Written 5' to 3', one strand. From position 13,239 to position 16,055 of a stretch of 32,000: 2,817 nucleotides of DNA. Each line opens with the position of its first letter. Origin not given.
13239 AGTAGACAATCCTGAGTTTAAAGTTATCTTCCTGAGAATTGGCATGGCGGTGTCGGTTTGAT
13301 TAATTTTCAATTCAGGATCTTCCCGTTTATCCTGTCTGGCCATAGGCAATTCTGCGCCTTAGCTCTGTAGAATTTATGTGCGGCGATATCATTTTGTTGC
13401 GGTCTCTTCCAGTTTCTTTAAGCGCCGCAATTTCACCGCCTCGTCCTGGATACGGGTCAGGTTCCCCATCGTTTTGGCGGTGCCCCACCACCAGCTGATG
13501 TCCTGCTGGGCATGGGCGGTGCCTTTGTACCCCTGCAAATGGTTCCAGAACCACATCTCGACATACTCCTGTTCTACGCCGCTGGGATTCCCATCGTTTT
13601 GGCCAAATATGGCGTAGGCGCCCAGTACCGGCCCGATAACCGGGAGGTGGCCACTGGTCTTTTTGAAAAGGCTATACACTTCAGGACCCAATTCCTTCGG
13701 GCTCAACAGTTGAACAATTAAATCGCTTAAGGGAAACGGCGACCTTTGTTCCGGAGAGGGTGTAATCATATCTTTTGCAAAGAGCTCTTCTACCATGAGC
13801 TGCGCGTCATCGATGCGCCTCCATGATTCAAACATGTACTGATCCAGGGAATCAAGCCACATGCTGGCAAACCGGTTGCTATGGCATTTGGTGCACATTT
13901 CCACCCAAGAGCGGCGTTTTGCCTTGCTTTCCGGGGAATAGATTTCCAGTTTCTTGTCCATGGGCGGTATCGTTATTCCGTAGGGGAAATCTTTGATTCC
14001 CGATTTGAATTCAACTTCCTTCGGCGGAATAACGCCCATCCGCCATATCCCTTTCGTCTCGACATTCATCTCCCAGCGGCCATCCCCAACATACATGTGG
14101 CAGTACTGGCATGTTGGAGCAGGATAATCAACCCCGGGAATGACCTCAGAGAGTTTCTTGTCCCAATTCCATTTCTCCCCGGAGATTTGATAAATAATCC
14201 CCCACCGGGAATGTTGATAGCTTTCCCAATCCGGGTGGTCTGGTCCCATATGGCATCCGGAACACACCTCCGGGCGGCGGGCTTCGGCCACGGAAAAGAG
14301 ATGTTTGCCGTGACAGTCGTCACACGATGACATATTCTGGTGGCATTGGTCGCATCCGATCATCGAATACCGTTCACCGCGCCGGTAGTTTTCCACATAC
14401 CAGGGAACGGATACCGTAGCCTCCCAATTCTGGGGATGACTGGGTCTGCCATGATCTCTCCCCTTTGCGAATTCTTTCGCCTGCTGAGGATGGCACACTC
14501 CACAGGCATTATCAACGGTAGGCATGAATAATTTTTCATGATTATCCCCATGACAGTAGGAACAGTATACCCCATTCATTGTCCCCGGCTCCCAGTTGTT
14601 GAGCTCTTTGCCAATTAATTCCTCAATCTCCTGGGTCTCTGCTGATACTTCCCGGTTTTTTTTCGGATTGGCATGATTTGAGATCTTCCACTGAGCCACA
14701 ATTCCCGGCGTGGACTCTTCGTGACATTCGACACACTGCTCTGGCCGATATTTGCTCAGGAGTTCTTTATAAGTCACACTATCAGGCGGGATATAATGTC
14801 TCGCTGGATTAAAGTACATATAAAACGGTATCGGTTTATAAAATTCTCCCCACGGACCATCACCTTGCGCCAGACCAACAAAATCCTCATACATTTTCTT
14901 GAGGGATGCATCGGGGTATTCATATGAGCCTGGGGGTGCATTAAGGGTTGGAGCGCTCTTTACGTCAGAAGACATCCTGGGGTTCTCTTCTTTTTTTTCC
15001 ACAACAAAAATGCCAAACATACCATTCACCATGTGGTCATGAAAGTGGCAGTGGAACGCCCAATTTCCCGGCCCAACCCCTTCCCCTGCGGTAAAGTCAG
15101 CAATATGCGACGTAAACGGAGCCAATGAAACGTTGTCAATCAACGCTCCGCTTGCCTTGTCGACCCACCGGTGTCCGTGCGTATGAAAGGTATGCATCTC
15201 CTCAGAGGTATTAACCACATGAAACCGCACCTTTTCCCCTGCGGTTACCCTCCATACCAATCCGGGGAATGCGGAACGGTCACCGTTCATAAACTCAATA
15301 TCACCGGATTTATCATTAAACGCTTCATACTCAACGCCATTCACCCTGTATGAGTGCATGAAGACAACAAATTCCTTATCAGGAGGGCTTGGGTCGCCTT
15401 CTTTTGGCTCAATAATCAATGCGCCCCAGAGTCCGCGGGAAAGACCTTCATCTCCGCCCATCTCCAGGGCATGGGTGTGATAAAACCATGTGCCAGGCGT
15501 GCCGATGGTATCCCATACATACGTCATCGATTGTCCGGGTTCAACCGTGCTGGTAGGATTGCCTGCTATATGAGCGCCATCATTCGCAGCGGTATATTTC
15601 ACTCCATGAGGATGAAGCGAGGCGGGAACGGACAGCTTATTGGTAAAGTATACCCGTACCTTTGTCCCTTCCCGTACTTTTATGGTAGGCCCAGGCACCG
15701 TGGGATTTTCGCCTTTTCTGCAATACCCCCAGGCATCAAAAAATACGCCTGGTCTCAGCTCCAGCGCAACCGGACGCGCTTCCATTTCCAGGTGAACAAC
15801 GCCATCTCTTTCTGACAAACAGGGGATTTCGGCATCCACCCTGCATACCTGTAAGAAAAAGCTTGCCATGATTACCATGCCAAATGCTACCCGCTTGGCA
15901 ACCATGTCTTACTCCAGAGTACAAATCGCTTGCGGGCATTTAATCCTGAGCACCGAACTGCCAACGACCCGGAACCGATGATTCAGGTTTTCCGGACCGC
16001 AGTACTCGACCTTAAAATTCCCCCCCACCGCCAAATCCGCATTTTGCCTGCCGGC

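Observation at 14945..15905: The cupredoxin half of the cargo has a complete laccase-type copper ligand set, not a NirK-type set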

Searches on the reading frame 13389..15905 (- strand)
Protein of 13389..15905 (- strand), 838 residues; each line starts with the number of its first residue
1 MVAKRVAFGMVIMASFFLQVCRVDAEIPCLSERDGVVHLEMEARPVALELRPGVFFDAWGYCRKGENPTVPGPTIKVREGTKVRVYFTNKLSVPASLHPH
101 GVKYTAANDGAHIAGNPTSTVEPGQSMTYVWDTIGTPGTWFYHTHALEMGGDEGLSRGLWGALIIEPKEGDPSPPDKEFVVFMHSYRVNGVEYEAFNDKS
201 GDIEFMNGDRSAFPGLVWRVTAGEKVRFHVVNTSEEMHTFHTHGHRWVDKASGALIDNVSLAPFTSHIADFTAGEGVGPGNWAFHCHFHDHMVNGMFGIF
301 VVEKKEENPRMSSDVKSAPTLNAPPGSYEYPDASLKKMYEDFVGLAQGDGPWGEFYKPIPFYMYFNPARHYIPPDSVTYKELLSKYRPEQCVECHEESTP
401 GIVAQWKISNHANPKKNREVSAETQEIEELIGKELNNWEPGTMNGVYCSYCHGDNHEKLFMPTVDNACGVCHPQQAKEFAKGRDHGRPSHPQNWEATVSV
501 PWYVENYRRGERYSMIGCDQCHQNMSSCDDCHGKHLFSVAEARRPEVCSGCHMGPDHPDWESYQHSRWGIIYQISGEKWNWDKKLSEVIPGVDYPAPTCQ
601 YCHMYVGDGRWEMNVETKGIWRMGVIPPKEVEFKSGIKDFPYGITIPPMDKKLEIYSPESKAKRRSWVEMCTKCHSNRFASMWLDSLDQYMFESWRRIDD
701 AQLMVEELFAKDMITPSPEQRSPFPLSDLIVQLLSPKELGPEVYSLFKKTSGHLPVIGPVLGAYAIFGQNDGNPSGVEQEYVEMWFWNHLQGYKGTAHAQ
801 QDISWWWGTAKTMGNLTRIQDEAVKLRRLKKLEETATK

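Call 3: search_protein_families(library=pfam, proteins=[window:13389-15905:-], max_evalue=0.01)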
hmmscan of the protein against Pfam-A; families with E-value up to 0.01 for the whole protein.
window:13389-15905:- (838 aa): 6 families
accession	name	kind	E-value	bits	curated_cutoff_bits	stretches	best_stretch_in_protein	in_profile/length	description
PF13447.11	Multi-haem_cyto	-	3.1e-47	161.5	21.9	2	453-623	17-192/269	Seven times multi-haem cytochrome CxxCH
PF07732.21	Cu-oxidase_3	-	1.6e-26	93.2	21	2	67-169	21-118/119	Multicopper oxidase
PF07731.20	Cu-oxidase_2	-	8.2e-19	68.2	20.4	2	207-305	24-136/137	Multicopper oxidase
PF14522.11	Cytochrome_C7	-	2e-06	28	24.8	1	388-472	13-66/67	Cytochrome c7 and related cytochrome c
PF14537.11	Cytochrom_c3_2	-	3.7e-05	24.6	25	0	444-552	5-78/79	Cytochrome c3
PF09699.15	Paired_CXXCH_1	-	0.00093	19.3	20.6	0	378-397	19-38/41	Doubled CXXCH motif (Paired_CXXCH_1)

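Call 15: find_related_loci(query=window:13389-15905:-, collection=genome_contigs, flank=10000)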
Query window:13389-15905:- (838 aa) in genome_contigs; peptide patterns used: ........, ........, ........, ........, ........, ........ (x = any residue, [..] = any of these).
40 stretches matched a pattern; 29 encode a relative of the query (tblastn E <= 1e-3); 25 distinct loci.
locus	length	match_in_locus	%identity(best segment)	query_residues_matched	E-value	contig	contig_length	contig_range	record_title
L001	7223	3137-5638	76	1-838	0e+0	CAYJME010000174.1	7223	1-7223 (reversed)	MAG TPA_asm: uncultured candidatus Brocadiaceae bacterium isolate ERP124720_co1_148 genome assembly, contig: NODE_11544_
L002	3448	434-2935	76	1-838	0e+0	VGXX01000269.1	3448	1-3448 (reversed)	MAG: Planctomycetota bacterium isolate M_DeepCast_100m_m2_243 M_DeepCast_100m_m2_243_Ga0194119_10057354, whole genome sh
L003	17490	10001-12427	77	25-836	0e+0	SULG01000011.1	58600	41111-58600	MAG: Candidatus Jettenia ecosi isolate J2 contig00037, whole genome shotgun sequence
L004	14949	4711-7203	86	10-838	0e+0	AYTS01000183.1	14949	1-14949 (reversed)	MAG: Candidatus Brocadia carolinensis isolate 26THWARD NODE_86_length_14949_cov_20.2871_ID_171, whole genome shotgun seq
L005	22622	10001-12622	72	3-838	0e+0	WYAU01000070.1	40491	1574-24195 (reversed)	MAG: Candidatus Brocadia sp. isolate AMX1 k127_430672, whole genome shotgun sequence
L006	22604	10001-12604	72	6-838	0e+0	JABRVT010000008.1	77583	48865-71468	MAG: Candidatus Brocadia sp. isolate MAG-01r c_000000000125, whole genome shotgun sequence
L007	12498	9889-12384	74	6-838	0e+0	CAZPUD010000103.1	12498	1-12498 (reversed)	MAG TPA_asm: uncultured candidatus Brocadiaceae bacterium isolate SRP093185_co1_14 genome assembly, contig: NODE_3544_le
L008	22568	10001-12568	69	6-835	0e+0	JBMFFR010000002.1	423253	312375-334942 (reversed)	MAG: Candidatus Brocadiia bacterium JP1 bin.217_2, whole genome shotgun sequence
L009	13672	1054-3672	68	1-838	0e+0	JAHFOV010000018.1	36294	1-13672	MAG: Planctomycetota bacterium isolate nzgw511 NODE_565_length_36295_cov_4.030326, whole genome shotgun sequence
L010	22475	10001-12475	71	10-836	0e+0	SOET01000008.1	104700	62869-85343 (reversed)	MAG: Candidatus Kuenenia hertensis isolate YC6 NODE_504_length_104700_cov_268.879765, whole genome shotgun sequence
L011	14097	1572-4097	69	1-838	0e+0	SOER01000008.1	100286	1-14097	MAG: Candidatus Loosdrechtia aerotolerans isolate YC1 NODE_8_length_100286_cov_11.766881, whole genome shotgun sequence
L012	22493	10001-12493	86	10-838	0e+0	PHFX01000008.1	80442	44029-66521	MAG: Candidatus Brocadia sp. WS118 scaffold_14, whole genome shotgun sequence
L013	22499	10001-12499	65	11-838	0e+0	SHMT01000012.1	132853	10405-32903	MAG: Candidatus Scalindua sp. SCAELEC01 167, whole genome shotgun sequence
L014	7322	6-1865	85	220-838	0e+0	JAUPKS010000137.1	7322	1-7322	MAG: Planctomycetota bacterium isolate erpe_2018_pw_0hr_WHONDRS-PP48-000085_B_bin.5 scaffold_541050, whole genome shotgu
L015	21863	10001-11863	85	5-624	0e+0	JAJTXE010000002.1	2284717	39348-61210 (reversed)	MAG: Candidatus Brocadia sp. isolate DTUAMX2 2-Genome30, whole genome shotgun sequence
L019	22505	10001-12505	84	5-838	0e+0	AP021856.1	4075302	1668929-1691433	Candidatus Brocadia pituitae DNA, complete genome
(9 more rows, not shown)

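Call 21: find_encoding_contigs(protein=window:13389-15905:-, flank=10000, max_places=4)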
Protein window:13389-15905:- (838 aa): 13 contigs read that carry it; 4 places shown.
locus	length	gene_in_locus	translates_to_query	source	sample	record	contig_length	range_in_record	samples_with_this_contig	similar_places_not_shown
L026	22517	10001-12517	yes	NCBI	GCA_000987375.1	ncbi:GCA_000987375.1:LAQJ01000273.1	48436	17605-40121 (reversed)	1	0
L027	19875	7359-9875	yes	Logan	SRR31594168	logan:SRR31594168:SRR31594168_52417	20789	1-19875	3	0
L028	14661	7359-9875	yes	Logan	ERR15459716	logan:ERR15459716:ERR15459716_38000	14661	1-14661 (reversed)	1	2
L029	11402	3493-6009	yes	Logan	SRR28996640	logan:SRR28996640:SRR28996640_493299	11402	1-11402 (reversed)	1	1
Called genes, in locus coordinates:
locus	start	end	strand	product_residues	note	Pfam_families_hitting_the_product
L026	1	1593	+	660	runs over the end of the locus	PF07731:Cu-oxidase_2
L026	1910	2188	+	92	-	-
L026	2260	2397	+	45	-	-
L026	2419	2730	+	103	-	-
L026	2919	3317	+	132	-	PF19991:HMA_2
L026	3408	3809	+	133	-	-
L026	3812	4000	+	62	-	-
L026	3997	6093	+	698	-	PF00122:E1-E2_ATPase, PF00702:Hydrolase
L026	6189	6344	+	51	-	-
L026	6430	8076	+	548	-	PF04205:FMN_bind (weak), PF02424:ApbE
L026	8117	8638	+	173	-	PF00578:AhpC-TSA, PF08534:Redoxin, PF00085:Thioredoxin, PF13098:Thioredoxin_2, PF13905:Thioredoxin_8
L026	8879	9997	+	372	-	PF04454:Linocin_M18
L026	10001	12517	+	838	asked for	PF07731:Cu-oxidase_2 (weak), PF07732:Cu-oxidase_3, PF07731:Cu-oxidase_2, PF07732:Cu-oxidase_3 (weak), PF14522:Cytochrome_C7 (faint), PF13447:Multi-haem_cyto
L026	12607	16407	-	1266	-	PF00580:UvrD-helicase, PF13245:AAA_19, PF13087:AAA_12 (faint), PF13361:UvrD_C, PF13538:UvrD_C_2 (faint), PF12705:PDDEXK_1 (faint)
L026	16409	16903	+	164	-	-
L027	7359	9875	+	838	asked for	PF07731:Cu-oxidase_2 (weak), PF07732:Cu-oxidase_3, PF07731:Cu-oxidase_2, PF07732:Cu-oxidase_3 (weak), PF14522:Cytochrome_C7 (faint), PF13447:Multi-haem_cyto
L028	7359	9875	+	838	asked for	PF07731:Cu-oxidase_2 (weak), PF07732:Cu-oxidase_3, PF07731:Cu-oxidase_2, PF07732:Cu-oxidase_3 (weak), PF14522:Cytochrome_C7 (faint), PF13447:Multi-haem_cyto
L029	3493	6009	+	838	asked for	PF07731:Cu-oxidase_2 (weak), PF07732:Cu-oxidase_3, PF07731:Cu-oxidase_2, PF07732:Cu-oxidase_3 (weak), PF14522:Cytochrome_C7 (faint), PF13447:Multi-haem_cyto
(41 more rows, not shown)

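Call 58: list_cluster_members(proteins=[window:13389-15905:-])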
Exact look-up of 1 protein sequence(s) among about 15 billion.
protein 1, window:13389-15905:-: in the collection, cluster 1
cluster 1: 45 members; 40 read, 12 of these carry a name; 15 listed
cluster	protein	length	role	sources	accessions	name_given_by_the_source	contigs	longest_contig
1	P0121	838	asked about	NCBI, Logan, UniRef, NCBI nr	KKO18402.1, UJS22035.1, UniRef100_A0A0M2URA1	MAG: multicopper oxidase domain-containing protein [Candidatus Brocadia sp.] | Hydroxylamine oxidoreductase-copper oxidase fusion protein n=1 Tax=Candidatus Brocadia ... | MAG: hydroxylamine oxidoreductase - copper oxidase fusion protein [Candidatus Brocadia ...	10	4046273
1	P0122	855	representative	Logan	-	-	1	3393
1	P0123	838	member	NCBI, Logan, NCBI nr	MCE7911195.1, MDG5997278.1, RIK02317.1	MAG: hypothetical protein DCC43_03610 [Candidatus Brocadia sp.] | hypothetical protein [Candidatus Brocadia sp. AMX3]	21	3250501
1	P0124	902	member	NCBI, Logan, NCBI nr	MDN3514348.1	MAG: multicopper oxidase domain-containing protein [Candidatus Brocadia sp.] | multicopper oxidase domain-containing protein [Candidatus Brocadia sp.]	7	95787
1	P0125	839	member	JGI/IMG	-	hypothetical protein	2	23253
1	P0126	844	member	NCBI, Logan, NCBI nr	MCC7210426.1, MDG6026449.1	MAG: hypothetical protein E3K40_06985 [Candidatus Brocadia sp.] | multicopper oxidase domain-containing protein [Candidatus Brocadia sp.]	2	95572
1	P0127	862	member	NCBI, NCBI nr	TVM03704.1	MAG: hypothetical protein CV087_03895 [Candidatus Brocadia sp. WS118]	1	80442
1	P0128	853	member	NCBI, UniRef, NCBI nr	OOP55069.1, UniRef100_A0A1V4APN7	MAG: hypothetical protein AYP45_16865 [Candidatus Brocadia carolinensis] | Uncharacterized protein n=1 Tax=Candidatus Brocadia carolinensis TaxID=1004156 ... | MAG: hypothetical protein AYP45_16865 [Candidatus Brocadia caroliniensis]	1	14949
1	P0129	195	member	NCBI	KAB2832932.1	MAG: multicopper oxidase domain-containing protein, partial [Candidatus Brocadia sp.]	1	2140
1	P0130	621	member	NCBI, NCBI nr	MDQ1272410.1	MAG: hydroxylamine dehydrogenase, partial [Planctomycetota bacterium] | hydroxylamine dehydrogenase [Planctomycetota bacterium]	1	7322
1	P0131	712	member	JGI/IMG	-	Putative multicopper oxidases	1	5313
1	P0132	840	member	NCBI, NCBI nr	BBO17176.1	hydroxylamine oxidoreductase [Candidatus Brocadia pituitae]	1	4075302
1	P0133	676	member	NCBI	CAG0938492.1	partial hydroxylamine dehydrogenase, partial [Candidatus Brocadiaceae bacterium]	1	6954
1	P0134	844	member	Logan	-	-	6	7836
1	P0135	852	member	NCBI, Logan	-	-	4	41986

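Call 60: search_protein_families(library=ncbifam, proteins=[window:13389-15905:-], max_evalue=0.00001)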
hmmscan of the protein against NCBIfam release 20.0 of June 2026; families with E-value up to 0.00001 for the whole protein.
window:13389-15905:- (838 aa): 8 families
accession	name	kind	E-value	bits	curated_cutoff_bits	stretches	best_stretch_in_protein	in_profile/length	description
NF052343.1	hydrazine_HDH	equivalog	1.5e-43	149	900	2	446-608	147-304/564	hydrazine dehydrogenase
TIGR01480.1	copper_res_A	subfamily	2.8e-23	82.3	478.95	2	67-185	70-180/593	copper resistance system multicopper oxidase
TIGR02376.1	Cu_nitrite_red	equivalog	8.4e-18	64.8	296.3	1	35-201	26-179/326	copper-containing nitrite reductase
TIGR03389.1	laccase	equivalog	7.3e-16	58.1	558.9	1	67-182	28-140/539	laccase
NF008205.1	PRK10965.1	equivalog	9.5e-15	54.4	525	1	24-169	33-167/529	multicopper oxidase CueO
TIGR03388.1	ascorbase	equivalog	7.2e-12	44.7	614.8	1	67-183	26-139/542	L-ascorbate oxidase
TIGR03390.1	ascorbOXfungal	equivalog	4.7e-10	38.6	445.35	0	67-184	33-146/538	L-ascorbate oxidase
NF041487.1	copper_ox_MnxG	equivalog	1.1e-06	25.9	3100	1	219-304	427-519/1894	manganese-oxidizing multicopper oxidase MnxG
